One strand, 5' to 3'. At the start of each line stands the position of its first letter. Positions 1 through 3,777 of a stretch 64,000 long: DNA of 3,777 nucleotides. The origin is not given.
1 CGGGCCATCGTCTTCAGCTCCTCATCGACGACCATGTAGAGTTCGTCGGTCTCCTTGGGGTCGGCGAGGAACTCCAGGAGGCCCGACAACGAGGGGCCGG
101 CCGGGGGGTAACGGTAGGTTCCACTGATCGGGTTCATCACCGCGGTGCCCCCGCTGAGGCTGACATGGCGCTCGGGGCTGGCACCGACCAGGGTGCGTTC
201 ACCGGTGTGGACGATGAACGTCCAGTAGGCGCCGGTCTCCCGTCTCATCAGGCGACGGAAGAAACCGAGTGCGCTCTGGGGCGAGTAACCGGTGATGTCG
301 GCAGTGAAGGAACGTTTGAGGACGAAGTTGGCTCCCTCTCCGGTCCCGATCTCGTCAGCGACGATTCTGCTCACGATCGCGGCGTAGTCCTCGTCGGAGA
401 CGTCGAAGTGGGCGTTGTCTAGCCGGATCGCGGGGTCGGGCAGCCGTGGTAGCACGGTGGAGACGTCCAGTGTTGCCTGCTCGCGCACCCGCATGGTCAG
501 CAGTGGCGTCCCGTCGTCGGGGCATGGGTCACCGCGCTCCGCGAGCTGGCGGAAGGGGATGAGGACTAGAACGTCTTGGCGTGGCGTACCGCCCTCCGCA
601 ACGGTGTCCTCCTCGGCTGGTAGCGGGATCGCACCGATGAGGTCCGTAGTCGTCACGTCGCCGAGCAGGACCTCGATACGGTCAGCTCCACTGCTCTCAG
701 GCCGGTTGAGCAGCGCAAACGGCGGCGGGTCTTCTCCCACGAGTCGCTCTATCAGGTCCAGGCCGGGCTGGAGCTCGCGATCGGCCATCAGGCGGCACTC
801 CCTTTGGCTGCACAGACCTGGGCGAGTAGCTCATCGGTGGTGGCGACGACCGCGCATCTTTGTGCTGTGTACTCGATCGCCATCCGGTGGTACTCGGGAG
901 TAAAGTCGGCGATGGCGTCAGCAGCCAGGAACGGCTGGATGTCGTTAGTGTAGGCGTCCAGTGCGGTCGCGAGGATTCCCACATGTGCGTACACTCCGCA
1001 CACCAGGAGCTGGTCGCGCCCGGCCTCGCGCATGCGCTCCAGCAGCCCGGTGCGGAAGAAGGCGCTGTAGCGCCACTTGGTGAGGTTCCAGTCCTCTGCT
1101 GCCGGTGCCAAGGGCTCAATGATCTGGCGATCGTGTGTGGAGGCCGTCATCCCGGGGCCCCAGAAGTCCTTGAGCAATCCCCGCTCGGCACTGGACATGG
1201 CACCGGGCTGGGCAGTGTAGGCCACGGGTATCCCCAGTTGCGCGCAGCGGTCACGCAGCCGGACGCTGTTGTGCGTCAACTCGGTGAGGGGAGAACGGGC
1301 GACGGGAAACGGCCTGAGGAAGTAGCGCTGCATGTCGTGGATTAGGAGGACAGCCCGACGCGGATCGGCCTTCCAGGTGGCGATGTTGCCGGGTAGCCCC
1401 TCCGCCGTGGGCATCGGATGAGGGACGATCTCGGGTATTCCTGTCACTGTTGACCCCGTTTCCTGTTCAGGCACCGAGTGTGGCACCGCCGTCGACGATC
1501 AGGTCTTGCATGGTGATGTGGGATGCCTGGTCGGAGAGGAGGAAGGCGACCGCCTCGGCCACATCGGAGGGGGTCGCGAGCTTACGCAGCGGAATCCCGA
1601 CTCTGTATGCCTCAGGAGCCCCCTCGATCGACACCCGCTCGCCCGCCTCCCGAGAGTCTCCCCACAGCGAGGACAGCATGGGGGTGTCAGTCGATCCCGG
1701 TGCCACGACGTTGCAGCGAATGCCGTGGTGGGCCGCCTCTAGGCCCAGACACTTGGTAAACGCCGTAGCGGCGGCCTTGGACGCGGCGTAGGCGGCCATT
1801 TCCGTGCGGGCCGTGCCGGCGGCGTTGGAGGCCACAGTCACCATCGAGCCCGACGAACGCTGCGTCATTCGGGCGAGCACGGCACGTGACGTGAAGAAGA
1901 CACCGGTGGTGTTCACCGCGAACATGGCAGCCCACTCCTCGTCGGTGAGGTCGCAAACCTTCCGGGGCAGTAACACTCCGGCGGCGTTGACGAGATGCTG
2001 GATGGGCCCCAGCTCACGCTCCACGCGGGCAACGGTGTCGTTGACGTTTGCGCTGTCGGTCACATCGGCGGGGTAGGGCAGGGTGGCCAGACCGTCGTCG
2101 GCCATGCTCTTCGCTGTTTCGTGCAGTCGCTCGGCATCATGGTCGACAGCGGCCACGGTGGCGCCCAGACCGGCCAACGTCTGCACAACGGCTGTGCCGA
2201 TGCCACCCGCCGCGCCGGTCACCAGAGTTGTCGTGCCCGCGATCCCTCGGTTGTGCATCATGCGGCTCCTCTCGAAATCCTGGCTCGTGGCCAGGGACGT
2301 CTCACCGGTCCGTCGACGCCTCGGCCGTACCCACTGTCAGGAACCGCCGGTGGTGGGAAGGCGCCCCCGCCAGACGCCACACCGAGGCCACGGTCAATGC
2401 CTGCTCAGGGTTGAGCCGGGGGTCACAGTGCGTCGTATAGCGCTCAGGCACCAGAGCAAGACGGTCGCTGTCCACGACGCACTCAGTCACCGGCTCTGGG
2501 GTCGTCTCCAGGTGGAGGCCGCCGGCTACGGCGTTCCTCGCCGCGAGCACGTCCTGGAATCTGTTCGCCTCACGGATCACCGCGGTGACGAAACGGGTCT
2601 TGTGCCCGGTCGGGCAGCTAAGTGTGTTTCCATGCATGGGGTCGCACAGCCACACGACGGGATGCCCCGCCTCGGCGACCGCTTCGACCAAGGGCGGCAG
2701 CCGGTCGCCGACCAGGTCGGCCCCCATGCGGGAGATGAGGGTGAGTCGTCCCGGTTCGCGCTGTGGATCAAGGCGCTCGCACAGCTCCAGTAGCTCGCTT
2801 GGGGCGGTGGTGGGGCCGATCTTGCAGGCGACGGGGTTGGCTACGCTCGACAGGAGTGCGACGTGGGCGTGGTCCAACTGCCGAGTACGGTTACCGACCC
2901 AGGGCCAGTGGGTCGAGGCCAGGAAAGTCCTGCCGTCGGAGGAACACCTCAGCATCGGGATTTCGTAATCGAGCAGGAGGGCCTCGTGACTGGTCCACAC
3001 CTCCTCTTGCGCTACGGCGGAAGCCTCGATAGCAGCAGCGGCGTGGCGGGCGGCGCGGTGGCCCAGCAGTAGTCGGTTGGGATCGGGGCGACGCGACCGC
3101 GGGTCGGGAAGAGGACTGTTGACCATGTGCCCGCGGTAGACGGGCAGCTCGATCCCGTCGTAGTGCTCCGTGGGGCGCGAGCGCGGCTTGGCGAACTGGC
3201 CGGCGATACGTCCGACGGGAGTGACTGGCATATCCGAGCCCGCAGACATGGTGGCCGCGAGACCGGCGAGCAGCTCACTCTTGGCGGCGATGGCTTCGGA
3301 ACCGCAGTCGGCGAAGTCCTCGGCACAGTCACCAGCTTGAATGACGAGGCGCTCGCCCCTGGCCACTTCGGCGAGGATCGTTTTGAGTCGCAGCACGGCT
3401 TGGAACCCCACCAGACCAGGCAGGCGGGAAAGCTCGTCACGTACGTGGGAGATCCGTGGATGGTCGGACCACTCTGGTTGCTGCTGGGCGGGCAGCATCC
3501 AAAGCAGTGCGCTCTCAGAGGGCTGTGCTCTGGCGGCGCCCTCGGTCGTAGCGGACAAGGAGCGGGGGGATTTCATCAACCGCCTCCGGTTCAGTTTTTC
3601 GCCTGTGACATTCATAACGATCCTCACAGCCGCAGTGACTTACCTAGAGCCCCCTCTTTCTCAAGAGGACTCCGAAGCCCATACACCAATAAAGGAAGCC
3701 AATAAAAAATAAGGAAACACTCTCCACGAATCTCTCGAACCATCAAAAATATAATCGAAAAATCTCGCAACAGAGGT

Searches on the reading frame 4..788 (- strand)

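Call 49: search_protein_families(library=pfam, proteins=[window:4-788:-], max_evalue=0.001)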
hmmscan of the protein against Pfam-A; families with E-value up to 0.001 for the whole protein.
window:4-788:- (261 aa): 1 family
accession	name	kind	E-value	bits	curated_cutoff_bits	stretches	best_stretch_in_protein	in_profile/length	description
PF00425.24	Chorismate_bind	-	1.3e-13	51.6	27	1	132-258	2-125/257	chorismate binding enzyme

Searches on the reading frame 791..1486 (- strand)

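Call 49: search_protein_families(library=pfam, proteins=[window:791-1486:-], max_evalue=0.001)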
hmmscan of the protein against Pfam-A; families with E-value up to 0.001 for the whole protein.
window:791-1486:- (232 aa): 1 family
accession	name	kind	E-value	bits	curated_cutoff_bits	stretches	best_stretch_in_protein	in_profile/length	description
PF00857.26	Isochorismatase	-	6.6e-41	140.7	27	1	46-219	2-175/175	Isochorismatase domain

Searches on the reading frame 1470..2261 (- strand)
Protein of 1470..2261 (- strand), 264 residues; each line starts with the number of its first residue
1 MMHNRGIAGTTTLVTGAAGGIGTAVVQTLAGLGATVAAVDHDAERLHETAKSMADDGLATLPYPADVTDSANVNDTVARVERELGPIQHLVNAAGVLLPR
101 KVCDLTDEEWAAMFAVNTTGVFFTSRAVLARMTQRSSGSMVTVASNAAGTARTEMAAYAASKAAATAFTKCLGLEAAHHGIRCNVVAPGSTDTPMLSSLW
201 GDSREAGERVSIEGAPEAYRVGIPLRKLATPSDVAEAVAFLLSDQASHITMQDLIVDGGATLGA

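Call 49: search_protein_families(library=pfam, proteins=[window:1470-2261:-], max_evalue=0.001)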
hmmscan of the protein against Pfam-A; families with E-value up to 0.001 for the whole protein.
window:1470-2261:- (264 aa): 4 families
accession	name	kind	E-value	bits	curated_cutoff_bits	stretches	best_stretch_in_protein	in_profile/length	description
PF13561.12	adh_short_C2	-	1.9e-56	191.8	27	1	16-261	1-236/236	Enoyl-(Acyl carrier protein) reductase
PF00106.31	adh_short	-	2.9e-54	184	26.6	1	11-199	2-190/195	short chain dehydrogenase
PF08659.16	KR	-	6.2e-16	59.3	22.6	1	11-170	2-161/180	KR domain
PF01370.27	Epimerase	-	1e-08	35.4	20.9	1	13-244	2-227/240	NAD dependent epimerase/dehydratase family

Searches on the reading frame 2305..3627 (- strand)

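Call 49: search_protein_families(library=pfam, proteins=[window:2305-3627:-], max_evalue=0.001)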
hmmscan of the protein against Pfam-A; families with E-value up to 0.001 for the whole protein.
window:2305-3627:- (441 aa): 1 family
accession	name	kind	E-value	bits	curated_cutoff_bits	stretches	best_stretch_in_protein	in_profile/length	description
PF01474.22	DAHP_synth_2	-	1.3e-128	429.7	27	2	201-415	218-435/438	Class-II DAHP synthetase family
